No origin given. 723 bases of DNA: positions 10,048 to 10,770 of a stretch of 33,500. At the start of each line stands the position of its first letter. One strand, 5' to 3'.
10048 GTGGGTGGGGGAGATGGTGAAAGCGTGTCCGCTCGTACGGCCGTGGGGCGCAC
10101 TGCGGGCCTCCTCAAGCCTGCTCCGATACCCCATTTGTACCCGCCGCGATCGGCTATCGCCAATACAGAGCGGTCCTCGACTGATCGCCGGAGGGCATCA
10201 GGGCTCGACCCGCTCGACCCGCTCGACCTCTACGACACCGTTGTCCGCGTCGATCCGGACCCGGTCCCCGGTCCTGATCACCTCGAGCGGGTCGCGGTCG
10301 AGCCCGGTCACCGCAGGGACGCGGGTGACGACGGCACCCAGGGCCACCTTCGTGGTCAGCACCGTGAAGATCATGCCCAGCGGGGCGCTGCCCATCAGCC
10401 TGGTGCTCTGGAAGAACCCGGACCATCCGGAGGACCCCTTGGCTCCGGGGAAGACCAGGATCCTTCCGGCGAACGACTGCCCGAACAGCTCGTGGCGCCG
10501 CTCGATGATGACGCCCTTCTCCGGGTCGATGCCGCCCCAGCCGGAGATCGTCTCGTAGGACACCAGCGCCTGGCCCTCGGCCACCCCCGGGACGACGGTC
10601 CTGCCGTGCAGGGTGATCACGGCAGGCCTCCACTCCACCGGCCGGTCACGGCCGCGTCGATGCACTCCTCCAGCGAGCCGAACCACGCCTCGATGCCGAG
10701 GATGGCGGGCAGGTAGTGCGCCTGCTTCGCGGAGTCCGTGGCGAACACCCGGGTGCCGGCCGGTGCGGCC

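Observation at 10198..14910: Split aconitase X translationally coupled to an IlvD/Edd dehydratase and a FAD oxidoreductase: an orphan dehydratase pathway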

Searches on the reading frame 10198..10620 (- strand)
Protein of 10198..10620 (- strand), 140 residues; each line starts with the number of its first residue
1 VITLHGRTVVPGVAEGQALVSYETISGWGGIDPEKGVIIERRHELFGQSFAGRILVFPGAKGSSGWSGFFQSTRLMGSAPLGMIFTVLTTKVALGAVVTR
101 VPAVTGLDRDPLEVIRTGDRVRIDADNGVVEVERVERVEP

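Call 7: search_protein_families(library=pfam, proteins=[window:10198-10620:-], max_evalue=0.01)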
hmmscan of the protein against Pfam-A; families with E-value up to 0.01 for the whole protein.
window:10198-10620:- (140 aa): 1 family
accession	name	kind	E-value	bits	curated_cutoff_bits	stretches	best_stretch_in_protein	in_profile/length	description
PF01989.23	AcnX_swivel_put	-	5e-24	84.4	27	1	25-104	1-80/80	Aconitase X swivel domain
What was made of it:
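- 10198..10620 (-): AcnX small (swivel) subunit, 140 aa. It carries the putative general-base Ser63 in KGSSGWS, and Trp28 in ISGWGG. PF01989, 5e-24 (call 7).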

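Call 8: search_protein_families(library=ncbifam, proteins=[window:10198-10620:-], max_evalue=0.01)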
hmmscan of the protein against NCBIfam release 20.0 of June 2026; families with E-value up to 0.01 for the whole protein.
window:10198-10620:- (140 aa): 5 families
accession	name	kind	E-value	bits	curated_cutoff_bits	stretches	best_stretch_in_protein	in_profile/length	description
NF003046.0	PRK03955.1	equivalog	1.4e-29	102.6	163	1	2-133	2-130/132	DUF126 domain-containing protein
NF051439.1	C3LHypDHLhpIPSEAE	equivalog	1.6e-18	66.5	700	1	7-100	1-94/555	cis-3-hydroxy-L-proline dehydratase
NF006153.0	PRK08296.1-5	subfamily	0.00079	17.9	578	1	47-132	528-605/608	hypothetical protein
NF004878.0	PRK06241.1-3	subfamily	0.0013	16.9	945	1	52-132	816-888/891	phosphoenolpyruvate synthase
NF006151.0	PRK08296.1-3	equivalog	0.0043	15.6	693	1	52-131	530-601/604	hypothetical protein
